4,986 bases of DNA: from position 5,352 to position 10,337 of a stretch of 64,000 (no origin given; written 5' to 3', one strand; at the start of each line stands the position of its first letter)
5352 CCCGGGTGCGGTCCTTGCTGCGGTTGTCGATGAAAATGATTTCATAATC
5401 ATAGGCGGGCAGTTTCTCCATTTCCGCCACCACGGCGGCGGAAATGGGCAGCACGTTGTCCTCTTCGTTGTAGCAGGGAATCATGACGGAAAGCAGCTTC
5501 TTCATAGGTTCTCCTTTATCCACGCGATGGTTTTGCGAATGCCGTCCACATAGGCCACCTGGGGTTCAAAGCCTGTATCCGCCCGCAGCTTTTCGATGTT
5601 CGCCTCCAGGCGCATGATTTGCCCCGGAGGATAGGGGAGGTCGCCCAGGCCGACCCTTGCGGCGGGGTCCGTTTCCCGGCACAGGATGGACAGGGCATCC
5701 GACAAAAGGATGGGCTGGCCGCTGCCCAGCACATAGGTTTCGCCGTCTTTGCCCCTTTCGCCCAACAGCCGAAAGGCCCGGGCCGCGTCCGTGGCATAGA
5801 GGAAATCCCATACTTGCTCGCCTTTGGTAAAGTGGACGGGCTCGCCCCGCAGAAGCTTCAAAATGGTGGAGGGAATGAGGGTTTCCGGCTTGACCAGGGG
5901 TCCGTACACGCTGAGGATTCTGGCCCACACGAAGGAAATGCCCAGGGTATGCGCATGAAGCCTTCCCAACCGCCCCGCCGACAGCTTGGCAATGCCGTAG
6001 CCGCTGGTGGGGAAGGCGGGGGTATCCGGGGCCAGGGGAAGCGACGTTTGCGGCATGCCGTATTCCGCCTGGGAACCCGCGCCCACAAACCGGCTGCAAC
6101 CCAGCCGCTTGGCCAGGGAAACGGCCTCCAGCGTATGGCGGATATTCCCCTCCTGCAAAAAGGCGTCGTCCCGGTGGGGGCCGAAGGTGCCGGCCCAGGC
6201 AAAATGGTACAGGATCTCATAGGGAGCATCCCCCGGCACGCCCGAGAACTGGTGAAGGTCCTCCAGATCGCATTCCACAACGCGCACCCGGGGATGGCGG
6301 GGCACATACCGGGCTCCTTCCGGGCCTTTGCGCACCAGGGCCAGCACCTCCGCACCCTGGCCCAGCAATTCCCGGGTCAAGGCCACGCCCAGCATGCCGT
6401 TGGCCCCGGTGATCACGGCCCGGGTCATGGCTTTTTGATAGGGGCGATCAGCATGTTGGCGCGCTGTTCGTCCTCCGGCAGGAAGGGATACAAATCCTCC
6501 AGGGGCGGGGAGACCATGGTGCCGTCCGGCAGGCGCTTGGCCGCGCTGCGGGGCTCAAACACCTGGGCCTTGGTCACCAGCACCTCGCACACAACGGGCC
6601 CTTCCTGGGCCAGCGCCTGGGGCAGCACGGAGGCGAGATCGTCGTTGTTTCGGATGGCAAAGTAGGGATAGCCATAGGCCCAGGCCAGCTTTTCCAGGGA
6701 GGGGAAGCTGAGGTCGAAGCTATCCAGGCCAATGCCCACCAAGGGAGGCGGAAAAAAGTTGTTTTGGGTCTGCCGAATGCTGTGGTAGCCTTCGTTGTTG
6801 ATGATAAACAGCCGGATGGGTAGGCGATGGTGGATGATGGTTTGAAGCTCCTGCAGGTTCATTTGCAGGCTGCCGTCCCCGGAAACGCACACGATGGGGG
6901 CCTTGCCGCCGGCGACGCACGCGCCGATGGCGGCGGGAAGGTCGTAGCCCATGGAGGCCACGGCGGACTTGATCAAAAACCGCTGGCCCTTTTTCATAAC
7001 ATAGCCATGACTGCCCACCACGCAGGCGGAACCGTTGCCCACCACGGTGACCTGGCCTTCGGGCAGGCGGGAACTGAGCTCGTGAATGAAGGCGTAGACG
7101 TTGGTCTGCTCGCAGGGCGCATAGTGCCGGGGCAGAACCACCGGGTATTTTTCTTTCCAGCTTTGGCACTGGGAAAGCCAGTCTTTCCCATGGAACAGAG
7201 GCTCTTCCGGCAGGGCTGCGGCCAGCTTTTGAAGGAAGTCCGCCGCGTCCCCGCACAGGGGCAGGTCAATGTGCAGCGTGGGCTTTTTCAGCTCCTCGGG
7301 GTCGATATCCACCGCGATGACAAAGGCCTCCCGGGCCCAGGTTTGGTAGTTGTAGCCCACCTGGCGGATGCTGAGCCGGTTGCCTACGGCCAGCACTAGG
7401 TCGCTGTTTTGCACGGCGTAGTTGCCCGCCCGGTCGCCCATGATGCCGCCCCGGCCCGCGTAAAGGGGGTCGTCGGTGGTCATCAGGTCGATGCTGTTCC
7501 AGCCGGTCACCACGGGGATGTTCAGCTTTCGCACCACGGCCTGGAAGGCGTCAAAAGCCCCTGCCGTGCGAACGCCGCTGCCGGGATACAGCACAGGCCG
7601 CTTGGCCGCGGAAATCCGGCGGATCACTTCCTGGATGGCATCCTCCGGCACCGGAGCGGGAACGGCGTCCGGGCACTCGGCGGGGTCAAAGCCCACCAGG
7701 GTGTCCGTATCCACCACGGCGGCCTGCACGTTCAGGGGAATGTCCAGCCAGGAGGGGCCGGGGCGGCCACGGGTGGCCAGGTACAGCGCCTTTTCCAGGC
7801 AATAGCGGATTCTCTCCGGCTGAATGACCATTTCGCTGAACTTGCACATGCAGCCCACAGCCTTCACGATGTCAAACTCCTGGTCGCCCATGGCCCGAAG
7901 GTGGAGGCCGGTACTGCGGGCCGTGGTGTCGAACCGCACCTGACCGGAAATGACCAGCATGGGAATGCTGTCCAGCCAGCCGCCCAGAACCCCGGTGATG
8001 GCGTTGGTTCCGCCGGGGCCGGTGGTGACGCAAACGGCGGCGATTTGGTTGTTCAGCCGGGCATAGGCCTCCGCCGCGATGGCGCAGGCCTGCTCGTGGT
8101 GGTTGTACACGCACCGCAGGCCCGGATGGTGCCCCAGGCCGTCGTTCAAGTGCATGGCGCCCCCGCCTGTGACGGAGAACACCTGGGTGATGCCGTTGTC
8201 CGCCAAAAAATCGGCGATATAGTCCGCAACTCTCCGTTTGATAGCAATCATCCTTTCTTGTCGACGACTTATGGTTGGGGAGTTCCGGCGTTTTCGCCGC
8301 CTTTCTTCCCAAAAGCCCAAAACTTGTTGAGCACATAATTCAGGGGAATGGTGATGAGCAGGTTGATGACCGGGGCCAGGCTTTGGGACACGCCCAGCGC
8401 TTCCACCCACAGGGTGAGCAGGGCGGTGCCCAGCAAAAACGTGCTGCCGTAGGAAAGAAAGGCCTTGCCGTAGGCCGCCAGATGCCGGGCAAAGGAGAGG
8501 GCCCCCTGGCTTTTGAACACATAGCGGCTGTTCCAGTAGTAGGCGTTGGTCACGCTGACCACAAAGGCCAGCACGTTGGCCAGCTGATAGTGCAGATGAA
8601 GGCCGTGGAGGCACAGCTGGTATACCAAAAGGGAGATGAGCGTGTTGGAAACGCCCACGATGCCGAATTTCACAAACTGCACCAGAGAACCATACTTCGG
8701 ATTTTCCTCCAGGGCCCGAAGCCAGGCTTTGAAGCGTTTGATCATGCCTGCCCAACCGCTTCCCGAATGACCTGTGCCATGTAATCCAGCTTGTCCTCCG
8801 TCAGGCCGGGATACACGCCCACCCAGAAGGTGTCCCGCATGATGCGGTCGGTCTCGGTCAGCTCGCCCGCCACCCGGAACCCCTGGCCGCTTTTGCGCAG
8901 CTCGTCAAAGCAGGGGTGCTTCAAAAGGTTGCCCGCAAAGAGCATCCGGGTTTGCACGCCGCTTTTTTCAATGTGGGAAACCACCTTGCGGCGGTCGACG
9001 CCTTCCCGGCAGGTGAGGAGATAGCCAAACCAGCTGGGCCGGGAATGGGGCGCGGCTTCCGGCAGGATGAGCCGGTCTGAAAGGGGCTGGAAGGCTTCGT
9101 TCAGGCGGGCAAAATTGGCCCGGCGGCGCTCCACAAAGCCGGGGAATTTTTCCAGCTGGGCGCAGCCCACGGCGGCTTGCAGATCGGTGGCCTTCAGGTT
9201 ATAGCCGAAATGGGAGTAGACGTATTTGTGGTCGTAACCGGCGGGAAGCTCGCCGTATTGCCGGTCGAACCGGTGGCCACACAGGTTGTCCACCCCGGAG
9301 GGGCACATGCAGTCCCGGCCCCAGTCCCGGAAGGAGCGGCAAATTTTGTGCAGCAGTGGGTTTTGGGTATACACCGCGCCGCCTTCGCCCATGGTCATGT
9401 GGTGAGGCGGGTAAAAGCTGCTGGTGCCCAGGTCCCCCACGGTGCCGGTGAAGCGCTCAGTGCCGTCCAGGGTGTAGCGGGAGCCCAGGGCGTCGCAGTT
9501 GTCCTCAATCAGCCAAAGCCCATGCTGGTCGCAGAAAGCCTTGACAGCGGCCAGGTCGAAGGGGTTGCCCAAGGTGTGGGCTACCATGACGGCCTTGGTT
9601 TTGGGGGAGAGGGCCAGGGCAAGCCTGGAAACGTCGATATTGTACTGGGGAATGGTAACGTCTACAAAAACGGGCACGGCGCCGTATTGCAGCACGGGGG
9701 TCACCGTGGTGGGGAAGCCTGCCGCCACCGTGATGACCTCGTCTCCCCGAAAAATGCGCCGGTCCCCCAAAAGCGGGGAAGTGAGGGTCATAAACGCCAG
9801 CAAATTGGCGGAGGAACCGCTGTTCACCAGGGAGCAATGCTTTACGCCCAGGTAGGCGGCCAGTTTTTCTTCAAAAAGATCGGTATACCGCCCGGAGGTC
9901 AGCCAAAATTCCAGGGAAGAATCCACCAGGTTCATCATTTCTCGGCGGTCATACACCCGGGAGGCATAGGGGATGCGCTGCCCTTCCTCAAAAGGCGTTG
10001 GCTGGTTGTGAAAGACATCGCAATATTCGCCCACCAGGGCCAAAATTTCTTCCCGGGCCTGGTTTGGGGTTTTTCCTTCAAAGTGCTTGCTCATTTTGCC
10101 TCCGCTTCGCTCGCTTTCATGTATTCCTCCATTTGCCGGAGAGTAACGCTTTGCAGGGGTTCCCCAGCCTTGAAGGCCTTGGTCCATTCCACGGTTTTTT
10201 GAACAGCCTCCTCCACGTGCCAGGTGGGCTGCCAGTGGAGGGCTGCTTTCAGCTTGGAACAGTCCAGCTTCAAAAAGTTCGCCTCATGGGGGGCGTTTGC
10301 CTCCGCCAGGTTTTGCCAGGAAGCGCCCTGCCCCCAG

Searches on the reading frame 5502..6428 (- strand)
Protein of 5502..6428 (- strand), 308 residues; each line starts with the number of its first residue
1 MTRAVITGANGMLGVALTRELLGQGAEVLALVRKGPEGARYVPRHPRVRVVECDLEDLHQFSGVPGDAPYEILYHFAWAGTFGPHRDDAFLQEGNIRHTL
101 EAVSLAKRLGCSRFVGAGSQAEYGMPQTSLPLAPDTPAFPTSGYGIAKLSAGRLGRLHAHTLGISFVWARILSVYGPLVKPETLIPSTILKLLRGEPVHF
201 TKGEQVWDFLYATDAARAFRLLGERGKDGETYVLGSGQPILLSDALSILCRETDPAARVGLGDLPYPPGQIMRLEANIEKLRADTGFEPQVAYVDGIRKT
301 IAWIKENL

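Call 87: search_protein_families(library=pfam, proteins=[window:5502-6428:-], max_evalue=0.000001)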
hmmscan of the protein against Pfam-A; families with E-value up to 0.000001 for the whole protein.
window:5502-6428:- (308 aa): 3 families
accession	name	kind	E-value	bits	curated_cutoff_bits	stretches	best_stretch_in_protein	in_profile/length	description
PF01370.27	Epimerase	-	8.1e-38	130.6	20.9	1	5-235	2-240/240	NAD dependent epimerase/dehydratase family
PF16363.11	GDP_Man_Dehyd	-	3e-20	73.4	27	1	6-299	2-331/332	GDP-mannose 4,6 dehydratase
PF13460.12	NAD_binding_10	-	5.2e-07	30.1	27.2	1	8-68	1-61/184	NAD(P)H-binding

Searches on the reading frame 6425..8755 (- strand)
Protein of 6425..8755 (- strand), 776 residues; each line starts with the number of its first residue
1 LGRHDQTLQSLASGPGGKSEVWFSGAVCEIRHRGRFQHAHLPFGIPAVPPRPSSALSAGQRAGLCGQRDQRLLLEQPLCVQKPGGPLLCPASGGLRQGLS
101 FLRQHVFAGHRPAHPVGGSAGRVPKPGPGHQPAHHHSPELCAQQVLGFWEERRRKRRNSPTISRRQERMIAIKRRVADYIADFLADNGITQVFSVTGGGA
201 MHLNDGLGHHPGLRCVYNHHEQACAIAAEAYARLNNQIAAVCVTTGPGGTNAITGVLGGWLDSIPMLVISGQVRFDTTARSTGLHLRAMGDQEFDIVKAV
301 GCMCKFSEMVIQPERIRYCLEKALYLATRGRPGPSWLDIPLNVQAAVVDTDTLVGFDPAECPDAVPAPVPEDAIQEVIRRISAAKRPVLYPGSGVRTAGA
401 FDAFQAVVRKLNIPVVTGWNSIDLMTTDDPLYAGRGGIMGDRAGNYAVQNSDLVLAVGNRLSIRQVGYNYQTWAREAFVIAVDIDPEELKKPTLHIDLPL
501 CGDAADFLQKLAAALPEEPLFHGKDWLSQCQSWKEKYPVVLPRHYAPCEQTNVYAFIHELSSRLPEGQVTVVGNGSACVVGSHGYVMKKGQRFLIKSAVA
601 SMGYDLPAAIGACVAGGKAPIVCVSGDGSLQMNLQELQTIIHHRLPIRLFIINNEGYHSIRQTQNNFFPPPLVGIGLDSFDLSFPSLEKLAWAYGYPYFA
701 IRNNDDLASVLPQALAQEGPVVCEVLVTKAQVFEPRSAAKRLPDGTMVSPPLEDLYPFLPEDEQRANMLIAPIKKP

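Call 87: search_protein_families(library=pfam, proteins=[window:6425-8755:-], max_evalue=0.000001)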
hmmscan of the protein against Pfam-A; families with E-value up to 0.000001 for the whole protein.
window:6425-8755:- (776 aa): 3 families
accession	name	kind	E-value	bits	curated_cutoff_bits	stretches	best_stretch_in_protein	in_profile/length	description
PF00205.28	TPP_enzyme_M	-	2.9e-35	121.4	30.4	1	374-511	1-137/137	Thiamine pyrophosphate enzyme, central domain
PF02776.23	TPP_enzyme_N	-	3e-33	114.6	26.8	1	175-287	2-107/119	Thiamine pyrophosphate enzyme, N-terminal TPP binding domain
PF02775.26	TPP_enzyme_C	-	1.8e-31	109.4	21.9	1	575-725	3-151/151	Thiamine pyrophosphate enzyme, C-terminal TPP binding domain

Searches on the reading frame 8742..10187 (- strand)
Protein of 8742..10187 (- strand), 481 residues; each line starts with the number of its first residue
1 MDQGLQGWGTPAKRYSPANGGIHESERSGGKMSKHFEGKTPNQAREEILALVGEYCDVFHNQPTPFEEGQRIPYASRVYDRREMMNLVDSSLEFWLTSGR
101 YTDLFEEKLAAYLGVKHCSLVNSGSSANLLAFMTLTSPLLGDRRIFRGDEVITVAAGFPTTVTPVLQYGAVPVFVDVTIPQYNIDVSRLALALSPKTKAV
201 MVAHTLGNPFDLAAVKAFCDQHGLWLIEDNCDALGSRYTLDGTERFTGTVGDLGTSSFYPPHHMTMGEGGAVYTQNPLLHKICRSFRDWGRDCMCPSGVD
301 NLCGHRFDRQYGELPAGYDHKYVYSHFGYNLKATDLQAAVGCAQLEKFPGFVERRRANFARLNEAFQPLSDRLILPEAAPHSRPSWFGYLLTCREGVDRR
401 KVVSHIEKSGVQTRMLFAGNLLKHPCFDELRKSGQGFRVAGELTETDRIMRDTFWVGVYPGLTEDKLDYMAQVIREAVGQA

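Call 87: search_protein_families(library=pfam, proteins=[window:8742-10187:-], max_evalue=0.000001)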
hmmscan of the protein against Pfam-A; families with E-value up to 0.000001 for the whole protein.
window:8742-10187:- (481 aa): 1 family
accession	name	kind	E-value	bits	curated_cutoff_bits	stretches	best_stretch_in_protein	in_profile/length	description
PF01041.23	DegT_DnrJ_EryC1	-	6.1e-86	289.3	19.8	1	83-474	6-359/360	DegT/DnrJ/EryC1/StrS aminotransferase family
